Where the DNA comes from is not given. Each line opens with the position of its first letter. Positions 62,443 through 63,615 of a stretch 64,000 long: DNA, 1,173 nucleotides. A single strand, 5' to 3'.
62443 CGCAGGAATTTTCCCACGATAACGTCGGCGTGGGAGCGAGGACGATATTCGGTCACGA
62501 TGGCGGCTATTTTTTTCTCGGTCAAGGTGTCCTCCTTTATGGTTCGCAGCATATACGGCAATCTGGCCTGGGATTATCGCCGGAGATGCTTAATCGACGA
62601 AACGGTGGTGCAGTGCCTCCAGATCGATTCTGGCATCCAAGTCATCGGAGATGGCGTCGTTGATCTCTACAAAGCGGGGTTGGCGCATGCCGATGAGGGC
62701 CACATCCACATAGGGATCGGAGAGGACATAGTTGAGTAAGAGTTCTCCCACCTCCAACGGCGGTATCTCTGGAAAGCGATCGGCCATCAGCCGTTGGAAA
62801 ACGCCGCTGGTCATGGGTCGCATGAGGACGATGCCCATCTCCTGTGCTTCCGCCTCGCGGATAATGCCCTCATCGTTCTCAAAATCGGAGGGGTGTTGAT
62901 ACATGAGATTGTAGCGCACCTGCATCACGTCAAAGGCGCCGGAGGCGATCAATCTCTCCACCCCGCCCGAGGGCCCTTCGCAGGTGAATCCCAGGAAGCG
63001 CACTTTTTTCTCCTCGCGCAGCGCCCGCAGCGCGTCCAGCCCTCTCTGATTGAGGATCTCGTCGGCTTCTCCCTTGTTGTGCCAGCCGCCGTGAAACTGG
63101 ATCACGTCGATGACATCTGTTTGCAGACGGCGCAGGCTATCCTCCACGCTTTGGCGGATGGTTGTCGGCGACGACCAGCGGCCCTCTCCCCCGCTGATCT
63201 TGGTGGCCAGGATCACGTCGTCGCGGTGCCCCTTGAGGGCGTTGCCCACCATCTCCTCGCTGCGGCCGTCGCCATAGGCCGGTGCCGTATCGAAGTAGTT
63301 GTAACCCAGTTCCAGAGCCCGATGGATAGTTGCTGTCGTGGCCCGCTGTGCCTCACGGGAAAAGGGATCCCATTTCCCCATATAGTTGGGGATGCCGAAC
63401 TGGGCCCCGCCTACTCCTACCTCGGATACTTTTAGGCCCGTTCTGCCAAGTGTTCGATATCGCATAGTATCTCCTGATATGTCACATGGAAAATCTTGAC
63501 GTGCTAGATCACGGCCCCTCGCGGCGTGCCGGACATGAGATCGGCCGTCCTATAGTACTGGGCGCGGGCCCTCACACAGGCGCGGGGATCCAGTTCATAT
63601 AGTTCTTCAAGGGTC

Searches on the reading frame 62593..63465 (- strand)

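Call 25: search_protein_families(library=pfam, proteins=[window:62593-63465:-], max_evalue=0.000001)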
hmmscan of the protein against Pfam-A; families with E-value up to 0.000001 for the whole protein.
window:62593-63465:- (291 aa): 1 family
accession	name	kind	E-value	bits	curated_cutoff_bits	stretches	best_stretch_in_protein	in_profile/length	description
PF00248.27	Aldo_ket_red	-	1.4e-31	110.1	24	1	16-226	2-200/291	Aldo/keto reductase family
